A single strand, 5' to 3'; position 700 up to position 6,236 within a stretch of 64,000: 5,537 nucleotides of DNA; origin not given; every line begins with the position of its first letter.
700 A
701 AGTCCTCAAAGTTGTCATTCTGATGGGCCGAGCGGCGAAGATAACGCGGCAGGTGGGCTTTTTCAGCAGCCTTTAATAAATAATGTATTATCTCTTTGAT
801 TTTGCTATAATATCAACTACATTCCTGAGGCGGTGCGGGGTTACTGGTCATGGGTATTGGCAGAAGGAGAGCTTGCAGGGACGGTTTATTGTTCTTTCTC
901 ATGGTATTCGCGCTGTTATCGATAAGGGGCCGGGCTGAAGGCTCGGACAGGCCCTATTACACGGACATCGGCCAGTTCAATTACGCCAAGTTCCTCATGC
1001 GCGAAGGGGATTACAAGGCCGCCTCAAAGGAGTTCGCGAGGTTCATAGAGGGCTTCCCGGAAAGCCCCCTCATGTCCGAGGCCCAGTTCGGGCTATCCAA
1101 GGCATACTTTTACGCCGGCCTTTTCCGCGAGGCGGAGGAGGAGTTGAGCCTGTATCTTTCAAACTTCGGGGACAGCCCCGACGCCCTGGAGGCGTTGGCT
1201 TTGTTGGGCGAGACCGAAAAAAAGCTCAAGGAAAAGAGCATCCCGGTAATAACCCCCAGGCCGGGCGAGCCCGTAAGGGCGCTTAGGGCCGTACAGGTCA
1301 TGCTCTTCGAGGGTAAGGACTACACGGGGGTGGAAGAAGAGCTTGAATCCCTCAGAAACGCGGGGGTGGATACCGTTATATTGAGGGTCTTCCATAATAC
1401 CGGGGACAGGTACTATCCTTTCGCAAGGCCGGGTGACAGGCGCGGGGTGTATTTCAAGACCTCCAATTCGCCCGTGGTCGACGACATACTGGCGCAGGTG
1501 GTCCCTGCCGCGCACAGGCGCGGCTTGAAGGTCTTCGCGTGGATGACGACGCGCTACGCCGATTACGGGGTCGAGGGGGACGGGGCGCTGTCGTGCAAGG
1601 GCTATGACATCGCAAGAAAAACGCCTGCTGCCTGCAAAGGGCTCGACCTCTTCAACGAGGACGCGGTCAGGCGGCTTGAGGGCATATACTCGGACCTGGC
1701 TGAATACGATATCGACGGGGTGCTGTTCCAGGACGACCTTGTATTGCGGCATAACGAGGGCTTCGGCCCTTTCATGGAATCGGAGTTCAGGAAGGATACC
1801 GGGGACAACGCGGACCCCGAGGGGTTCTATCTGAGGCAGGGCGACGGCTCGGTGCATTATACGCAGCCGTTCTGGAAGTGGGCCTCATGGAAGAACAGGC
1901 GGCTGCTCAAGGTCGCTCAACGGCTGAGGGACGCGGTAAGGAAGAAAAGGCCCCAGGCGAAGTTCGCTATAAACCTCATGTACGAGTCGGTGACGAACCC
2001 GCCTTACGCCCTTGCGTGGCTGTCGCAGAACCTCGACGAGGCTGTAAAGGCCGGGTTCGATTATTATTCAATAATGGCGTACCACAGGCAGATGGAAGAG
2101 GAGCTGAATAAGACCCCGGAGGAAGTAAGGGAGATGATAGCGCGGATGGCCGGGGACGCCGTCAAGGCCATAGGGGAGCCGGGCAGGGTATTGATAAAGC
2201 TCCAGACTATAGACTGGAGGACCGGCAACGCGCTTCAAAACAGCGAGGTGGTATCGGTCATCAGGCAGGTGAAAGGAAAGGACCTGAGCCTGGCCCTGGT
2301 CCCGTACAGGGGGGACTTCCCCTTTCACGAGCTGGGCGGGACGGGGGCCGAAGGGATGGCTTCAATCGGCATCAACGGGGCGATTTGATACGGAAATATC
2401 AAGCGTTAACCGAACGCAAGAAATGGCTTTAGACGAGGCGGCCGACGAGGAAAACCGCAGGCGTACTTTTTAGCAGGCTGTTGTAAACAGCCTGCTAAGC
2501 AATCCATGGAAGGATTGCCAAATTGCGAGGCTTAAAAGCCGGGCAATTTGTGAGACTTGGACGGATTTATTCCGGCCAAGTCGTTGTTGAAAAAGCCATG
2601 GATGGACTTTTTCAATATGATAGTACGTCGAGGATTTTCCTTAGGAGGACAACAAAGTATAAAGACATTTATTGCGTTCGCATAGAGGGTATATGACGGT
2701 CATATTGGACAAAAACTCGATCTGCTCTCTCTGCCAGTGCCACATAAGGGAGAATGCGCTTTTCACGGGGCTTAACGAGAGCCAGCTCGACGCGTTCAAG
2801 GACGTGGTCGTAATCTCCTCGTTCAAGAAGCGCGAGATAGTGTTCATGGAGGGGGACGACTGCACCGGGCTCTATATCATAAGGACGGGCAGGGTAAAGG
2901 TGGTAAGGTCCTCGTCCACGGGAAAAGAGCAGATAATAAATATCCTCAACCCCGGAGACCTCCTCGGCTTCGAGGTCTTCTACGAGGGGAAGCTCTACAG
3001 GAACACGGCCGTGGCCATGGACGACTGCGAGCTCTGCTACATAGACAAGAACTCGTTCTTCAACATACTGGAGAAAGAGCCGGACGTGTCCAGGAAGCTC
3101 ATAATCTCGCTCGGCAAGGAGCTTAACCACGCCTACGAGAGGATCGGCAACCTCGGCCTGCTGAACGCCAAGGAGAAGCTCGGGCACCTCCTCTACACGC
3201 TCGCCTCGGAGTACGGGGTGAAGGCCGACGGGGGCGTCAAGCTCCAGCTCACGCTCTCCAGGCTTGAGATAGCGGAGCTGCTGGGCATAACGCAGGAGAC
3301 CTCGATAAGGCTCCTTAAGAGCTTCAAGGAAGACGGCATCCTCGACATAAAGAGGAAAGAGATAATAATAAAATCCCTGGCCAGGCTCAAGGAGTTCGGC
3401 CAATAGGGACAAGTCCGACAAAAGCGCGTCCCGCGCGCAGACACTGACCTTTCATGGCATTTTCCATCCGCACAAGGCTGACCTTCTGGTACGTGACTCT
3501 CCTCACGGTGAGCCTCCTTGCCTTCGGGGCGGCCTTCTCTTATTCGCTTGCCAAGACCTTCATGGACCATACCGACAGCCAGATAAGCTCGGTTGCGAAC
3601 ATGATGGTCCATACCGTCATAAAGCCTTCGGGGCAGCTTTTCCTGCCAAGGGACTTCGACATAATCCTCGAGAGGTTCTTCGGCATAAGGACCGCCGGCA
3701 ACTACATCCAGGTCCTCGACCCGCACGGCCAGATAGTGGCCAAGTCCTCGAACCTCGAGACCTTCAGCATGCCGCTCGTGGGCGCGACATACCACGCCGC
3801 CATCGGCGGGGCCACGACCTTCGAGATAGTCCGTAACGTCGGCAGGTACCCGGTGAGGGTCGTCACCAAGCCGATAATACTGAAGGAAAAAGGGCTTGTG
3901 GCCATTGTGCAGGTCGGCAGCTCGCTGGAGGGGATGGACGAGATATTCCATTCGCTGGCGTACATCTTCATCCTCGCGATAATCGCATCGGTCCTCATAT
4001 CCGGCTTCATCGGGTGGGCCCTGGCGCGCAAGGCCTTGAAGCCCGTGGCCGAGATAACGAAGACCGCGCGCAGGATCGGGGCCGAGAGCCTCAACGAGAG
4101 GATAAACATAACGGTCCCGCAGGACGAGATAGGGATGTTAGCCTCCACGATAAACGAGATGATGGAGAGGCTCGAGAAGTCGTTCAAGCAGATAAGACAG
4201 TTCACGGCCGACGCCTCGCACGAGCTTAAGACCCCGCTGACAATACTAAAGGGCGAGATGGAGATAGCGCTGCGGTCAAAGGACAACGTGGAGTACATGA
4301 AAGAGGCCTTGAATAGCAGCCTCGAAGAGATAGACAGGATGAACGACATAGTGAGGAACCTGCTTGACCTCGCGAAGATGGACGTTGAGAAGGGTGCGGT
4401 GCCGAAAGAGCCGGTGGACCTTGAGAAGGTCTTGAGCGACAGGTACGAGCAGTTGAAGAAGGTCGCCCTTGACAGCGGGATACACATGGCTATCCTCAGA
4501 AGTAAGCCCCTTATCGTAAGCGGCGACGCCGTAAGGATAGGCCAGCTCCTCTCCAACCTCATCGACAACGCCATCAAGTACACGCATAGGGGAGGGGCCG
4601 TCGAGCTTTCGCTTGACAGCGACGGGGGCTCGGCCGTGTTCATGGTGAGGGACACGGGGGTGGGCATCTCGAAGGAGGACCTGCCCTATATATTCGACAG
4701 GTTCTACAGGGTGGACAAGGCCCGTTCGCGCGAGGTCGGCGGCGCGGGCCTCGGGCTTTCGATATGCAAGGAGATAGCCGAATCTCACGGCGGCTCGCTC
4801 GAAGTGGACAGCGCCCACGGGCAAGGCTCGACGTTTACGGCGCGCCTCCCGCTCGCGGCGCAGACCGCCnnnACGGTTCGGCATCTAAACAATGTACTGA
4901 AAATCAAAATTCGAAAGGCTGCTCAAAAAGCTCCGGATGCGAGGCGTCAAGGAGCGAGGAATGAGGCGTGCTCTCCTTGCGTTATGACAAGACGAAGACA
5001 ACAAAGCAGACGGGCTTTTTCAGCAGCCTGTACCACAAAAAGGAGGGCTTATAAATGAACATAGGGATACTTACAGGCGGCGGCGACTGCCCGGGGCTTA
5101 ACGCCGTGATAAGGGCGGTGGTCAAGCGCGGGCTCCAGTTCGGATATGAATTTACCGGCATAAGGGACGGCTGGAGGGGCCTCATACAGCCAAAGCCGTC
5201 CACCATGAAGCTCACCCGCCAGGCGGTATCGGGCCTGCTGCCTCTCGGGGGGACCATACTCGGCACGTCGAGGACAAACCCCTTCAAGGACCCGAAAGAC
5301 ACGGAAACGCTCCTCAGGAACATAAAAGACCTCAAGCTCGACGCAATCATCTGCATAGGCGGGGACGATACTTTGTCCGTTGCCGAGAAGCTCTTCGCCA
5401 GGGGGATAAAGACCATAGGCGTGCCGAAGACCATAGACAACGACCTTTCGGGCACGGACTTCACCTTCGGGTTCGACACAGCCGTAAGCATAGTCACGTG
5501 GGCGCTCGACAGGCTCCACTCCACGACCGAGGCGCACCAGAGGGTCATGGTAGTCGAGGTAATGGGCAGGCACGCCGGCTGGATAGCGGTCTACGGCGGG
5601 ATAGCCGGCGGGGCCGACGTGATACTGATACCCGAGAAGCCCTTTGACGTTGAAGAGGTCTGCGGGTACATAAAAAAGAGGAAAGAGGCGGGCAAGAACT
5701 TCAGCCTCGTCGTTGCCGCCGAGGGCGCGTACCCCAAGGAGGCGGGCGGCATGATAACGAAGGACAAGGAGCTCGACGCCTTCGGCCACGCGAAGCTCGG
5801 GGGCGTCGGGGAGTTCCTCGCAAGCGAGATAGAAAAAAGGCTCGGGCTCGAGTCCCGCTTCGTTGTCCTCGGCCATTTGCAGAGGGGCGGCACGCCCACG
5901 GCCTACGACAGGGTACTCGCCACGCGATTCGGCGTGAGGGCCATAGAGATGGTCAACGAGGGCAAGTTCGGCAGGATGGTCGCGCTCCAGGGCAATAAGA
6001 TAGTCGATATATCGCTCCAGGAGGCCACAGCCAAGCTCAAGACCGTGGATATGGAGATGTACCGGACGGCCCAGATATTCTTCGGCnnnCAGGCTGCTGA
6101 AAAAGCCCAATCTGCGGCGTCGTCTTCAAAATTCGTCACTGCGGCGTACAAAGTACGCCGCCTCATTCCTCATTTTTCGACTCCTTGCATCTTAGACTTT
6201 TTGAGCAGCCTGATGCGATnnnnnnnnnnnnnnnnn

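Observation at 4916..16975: High-density family-A MITE/REP-like elements with 16-bp inverted-repeat ends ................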

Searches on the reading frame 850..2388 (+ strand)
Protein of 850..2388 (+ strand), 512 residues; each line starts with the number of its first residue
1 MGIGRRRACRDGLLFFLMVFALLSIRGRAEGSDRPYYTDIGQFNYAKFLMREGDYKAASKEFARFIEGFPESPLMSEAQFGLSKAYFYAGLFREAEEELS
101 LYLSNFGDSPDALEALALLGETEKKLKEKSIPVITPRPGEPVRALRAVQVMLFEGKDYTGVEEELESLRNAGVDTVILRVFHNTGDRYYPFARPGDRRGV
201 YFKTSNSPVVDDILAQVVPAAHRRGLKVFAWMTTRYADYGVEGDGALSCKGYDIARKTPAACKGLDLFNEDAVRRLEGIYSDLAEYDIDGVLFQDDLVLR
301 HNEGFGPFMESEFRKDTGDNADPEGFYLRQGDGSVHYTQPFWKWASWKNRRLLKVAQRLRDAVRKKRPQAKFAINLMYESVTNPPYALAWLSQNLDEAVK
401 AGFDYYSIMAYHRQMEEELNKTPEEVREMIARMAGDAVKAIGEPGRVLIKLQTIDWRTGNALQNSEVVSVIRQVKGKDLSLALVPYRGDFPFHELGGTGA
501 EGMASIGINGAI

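Call 58: find_encoding_contigs(protein=window:850-2388:+, flank=10000, max_places=2)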
Protein window:850-2388:+ (512 aa): no gene with exactly this product is on record in the collection.

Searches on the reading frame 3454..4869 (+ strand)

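Call 60: search_protein_families(library=pfam, proteins=[window:3454-4869:+], max_evalue=0.00001)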
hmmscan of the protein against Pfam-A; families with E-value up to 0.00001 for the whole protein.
window:3454-4869:+ (472 aa): 4 families
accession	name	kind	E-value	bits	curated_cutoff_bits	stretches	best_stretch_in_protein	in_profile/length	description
PF02518.31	HATPase_c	-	1.3e-33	116.1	26.4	1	357-468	1-110/111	Histidine kinase-, DNA gyrase B-, and HSP90-like ATPase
PF00512.31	HisKA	-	1.3e-15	57.6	26.9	1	247-310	2-64/66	His Kinase A (phospho-acceptor) domain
PF00672.30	HAMP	-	5.3e-13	49.5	25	1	190-241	2-52/53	HAMP domain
PF17203.10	sCache_3_2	-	6.2e-07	30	28.4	1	82-168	53-138/140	Single cache domain 3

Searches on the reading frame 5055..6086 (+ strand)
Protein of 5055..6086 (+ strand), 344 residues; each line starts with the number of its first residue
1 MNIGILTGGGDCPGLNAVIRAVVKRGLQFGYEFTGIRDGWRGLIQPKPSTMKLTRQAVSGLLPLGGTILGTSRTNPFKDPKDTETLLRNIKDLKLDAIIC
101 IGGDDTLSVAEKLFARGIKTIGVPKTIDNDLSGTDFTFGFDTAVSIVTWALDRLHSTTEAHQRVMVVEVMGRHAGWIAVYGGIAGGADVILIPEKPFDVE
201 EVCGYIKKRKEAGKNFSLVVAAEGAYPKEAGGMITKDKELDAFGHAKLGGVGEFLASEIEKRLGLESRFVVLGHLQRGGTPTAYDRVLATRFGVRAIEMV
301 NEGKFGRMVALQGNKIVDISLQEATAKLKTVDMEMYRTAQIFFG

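Call 27: find_homologous_proteins(query=window:5055-6086:+, max_evalue=1e-60)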
Query window:5055-6086:+ (344 aa): 8000 proteins with E <= 1e-60 among 8000 candidates; the best 120 are listed.
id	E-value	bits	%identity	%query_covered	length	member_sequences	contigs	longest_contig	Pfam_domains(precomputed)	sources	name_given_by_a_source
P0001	1.8e-225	765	100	100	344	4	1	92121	PF00365.26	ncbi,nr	ncbi:MAG: 6-phosphofructokinase [Deltaproteobacteria bacterium]|nr:6-phosphofructokinase [Deltaprote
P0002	2.7e-204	696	90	100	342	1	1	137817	PF00365.26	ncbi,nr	ncbi:MAG: 6-phosphofructokinase [Deltaproteobacteria bacterium]|nr:6-phosphofructokinase [Deltaprote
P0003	1.7e-202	690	90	100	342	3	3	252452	PF00365.26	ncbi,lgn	-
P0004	7.1e-200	681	88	100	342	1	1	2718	PF00365.26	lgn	-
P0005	1.9e-199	680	87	100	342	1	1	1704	PF00365.26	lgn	-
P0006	3.0e-199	679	88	100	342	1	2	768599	PF00365.26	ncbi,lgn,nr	ncbi:MAG: 6-phosphofructokinase [Deltaproteobacteria bacterium]|nr:6-phosphofructokinase [Deltaprote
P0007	4.2e-198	675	86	100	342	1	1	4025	PF00365.26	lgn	-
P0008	9.5e-198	674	87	100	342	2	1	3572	PF00365.26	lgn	-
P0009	2.1e-197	673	86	100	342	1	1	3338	PF00365.26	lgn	-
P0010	4.7e-197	672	88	100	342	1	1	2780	PF00365.26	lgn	-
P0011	1.7e-195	667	87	100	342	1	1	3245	PF00365.26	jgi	jgi:6-phosphofructokinase 1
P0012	3.1e-194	663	86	100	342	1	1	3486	PF00365.26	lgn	-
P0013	8.7e-194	661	84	100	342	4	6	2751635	PF00365.26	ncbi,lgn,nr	ncbi:MAG: 6-phosphofructokinase [Thermodesulfobacteriota bacterium]|nr:MAG: 6-phosphofructokinase [T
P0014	1.8e-193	660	85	100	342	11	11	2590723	PF00365.26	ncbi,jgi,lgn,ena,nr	ncbi:MAG TPA: 6-phosphofructokinase [Deltaproteobacteria bacterium]|nr:MAG: hypothetical protein A2Z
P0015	8.3e-193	658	83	100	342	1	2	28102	PF00365.26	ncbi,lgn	-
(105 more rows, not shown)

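Call 28: find_encoding_contigs(protein=P0002, flank=4000, max_places=2)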
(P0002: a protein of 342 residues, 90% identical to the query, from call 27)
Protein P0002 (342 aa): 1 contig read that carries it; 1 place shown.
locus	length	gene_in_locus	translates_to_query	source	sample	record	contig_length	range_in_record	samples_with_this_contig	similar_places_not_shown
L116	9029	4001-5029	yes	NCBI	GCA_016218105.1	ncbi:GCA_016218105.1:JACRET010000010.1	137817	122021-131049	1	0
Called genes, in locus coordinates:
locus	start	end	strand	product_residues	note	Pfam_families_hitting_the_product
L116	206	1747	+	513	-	PF02638:GHL10 (weak), PF14883:GHL13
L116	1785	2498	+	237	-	PF00027:cNMP_binding, PF13545:HTH_Crp_2, PF00325:Crp (weak)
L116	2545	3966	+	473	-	PF00672:HAMP, PF00512:HisKA, PF02518:HATPase_c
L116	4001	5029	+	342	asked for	PF00365:PFK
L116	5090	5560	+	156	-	-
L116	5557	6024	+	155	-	PF01927:Mut7-C, PF18480:DUF5615 (faint)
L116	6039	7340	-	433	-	-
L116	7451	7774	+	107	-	PF03091:CutA1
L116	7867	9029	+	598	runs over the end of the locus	PF00009:GTP_EFTU, PF22042:EF-G_D2 (weak), PF03144:GTP_EFTU_D2, PF00679:EFG_C, PF06421:LepA_C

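Call 29: find_encoding_contigs(protein=P0003, flank=4000, max_places=2)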
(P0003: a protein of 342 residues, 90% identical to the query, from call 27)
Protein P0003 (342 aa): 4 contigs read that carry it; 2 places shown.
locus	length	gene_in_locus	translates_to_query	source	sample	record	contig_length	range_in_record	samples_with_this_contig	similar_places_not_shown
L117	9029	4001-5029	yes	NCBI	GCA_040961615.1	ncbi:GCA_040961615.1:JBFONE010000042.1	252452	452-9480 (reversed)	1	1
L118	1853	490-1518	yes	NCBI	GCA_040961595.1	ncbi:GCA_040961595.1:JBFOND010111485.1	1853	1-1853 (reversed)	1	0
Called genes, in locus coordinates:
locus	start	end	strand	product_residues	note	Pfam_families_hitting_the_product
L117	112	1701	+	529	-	PF13428:TPR_14 (faint), PF13432:TPR_16 (weak), PF13525:YfiO (weak), PF14559:TPR_19 (weak), PF02638:GHL10 (faint), PF14883:GHL13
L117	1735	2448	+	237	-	PF00027:cNMP_binding, PF13545:HTH_Crp_2, PF00325:Crp (weak)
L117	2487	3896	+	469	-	PF17203:sCache_3_2 (weak), PF00672:HAMP, PF00512:HisKA, PF02518:HATPase_c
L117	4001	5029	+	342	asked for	PF00365:PFK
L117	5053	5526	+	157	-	-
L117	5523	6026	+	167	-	PF01927:Mut7-C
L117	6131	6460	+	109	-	PF03091:CutA1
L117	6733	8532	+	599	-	PF00009:GTP_EFTU, PF22042:EF-G_D2 (weak), PF03144:GTP_EFTU_D2, PF00679:EFG_C, PF06421:LepA_C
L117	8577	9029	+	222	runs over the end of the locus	PF10502:Peptidase_S26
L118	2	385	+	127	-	?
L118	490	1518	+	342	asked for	PF00365:PFK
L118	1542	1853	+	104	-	?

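Call 30: find_encoding_contigs(protein=P0006, flank=4000, max_places=2)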
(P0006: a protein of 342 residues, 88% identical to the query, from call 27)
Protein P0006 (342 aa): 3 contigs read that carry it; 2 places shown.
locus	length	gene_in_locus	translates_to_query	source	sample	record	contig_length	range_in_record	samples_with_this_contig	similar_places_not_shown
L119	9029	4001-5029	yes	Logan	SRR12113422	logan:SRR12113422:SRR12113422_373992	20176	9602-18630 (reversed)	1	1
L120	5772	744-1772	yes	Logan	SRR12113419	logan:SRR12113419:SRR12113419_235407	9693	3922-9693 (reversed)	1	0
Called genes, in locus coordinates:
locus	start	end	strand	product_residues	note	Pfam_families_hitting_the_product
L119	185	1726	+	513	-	PF13174:TPR_6 (faint), PF13428:TPR_14 (faint), PF13432:TPR_16 (faint), PF13525:YfiO (faint), PF02638:GHL10 (faint), PF14883:GHL13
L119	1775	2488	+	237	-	PF00027:cNMP_binding, PF13545:HTH_Crp_2, PF00325:Crp (weak)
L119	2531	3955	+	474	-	PF17203:sCache_3_2 (weak), PF00672:HAMP, PF00512:HisKA, PF02518:HATPase_c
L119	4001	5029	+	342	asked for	PF00365:PFK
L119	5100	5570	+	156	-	-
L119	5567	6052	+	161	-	PF01927:Mut7-C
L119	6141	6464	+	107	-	PF03091:CutA1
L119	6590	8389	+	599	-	PF00009:GTP_EFTU, PF22042:EF-G_D2 (weak), PF03144:GTP_EFTU_D2, PF00679:EFG_C, PF06421:LepA_C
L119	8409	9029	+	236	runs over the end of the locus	PF10502:Peptidase_S26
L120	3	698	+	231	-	?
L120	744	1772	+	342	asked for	PF00365:PFK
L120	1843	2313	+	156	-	-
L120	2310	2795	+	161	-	PF01927:Mut7-C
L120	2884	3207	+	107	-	PF03091:CutA1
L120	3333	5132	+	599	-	PF00009:GTP_EFTU, PF22042:EF-G_D2 (weak), PF03144:GTP_EFTU_D2, PF00679:EFG_C, PF06421:LepA_C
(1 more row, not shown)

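Call 34: find_encoding_contigs(protein=P0002, flank=10000, max_places=1)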
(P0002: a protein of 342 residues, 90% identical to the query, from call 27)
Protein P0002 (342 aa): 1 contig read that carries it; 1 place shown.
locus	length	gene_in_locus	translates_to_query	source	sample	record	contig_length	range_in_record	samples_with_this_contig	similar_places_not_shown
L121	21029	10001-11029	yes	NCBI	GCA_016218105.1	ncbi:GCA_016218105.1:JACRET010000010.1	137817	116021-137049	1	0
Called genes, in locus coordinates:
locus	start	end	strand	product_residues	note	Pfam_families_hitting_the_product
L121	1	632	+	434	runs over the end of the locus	PF01134:GIDA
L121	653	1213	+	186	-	PF00514:Arm (faint), PF02985:HEAT (faint), PF03130:HEAT_PBS (faint), PF13513:HEAT_EZ (faint), PF13646:HEAT_2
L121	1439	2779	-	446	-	PF13487:HD_5, PF01966:HD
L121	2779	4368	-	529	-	PF03130:HEAT_PBS (faint), PF13646:HEAT_2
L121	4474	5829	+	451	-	PF18073:Zn_ribbon_LapB, PF13481:AAA_25, PF03796:DnaB_C (faint), PF06745:ATPase, PF23442:DUF7125 (faint), PF13541:ChlI, PF05362:Lon_C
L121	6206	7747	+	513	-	PF02638:GHL10 (weak), PF14883:GHL13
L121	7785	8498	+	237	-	PF00027:cNMP_binding, PF13545:HTH_Crp_2, PF00325:Crp (weak)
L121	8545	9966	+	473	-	PF00672:HAMP, PF00512:HisKA, PF02518:HATPase_c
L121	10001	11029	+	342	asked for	PF00365:PFK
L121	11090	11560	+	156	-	-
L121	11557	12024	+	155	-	PF01927:Mut7-C, PF18480:DUF5615 (faint)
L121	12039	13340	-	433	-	-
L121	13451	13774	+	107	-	PF03091:CutA1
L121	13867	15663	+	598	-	PF00009:GTP_EFTU, PF22042:EF-G_D2 (weak), PF03144:GTP_EFTU_D2, PF00679:EFG_C, PF06421:LepA_C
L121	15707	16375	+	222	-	PF10502:Peptidase_S26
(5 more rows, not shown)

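Call 35: find_encoding_contigs(protein=P0006, flank=10000, max_places=1)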
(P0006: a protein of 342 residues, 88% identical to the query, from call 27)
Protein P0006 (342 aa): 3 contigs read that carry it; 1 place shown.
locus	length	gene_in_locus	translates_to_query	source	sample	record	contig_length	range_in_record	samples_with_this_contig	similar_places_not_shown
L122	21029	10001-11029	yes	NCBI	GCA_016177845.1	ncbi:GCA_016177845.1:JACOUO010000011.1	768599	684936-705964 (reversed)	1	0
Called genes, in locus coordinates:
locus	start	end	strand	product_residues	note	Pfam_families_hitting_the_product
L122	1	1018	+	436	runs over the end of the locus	PF00070:Pyr_redox (weak), PF01134:GIDA, PF01266:DAO (faint), PF13450:NAD_binding_8 (weak)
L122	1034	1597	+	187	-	-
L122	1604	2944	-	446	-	PF13487:HD_5, PF01966:HD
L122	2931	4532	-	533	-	PF13646:HEAT_2, PF03130:HEAT_PBS (faint), PF13646:HEAT_2 (weak)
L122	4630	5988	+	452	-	PF18073:Zn_ribbon_LapB, PF13481:AAA_25, PF03796:DnaB_C (weak), PF06745:ATPase, PF23442:DUF7125, PF13401:AAA_22 (weak), PF13541:ChlI, PF05362:Lon_C, +1 more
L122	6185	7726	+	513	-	PF13174:TPR_6 (faint), PF13428:TPR_14 (faint), PF13432:TPR_16 (faint), PF13525:YfiO (faint), PF02638:GHL10 (faint), PF14883:GHL13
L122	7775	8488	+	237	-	PF00027:cNMP_binding, PF13545:HTH_Crp_2, PF00325:Crp (weak)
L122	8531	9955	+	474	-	PF17203:sCache_3_2 (weak), PF00672:HAMP, PF00512:HisKA, PF02518:HATPase_c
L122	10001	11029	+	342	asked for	PF00365:PFK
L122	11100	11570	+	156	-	-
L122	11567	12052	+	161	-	PF01927:Mut7-C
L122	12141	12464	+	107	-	PF03091:CutA1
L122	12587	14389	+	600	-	PF00009:GTP_EFTU, PF22042:EF-G_D2 (weak), PF03144:GTP_EFTU_D2, PF00679:EFG_C, PF06421:LepA_C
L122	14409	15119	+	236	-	PF10502:Peptidase_S26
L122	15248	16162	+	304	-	PF02899:Phage_int_SAM_1, PF13495:Phage_int_SAM_4 (faint), PF00589:Phage_integrase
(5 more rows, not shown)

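Call 59: find_encoding_contigs(protein=P0001, flank=10000, max_places=2)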
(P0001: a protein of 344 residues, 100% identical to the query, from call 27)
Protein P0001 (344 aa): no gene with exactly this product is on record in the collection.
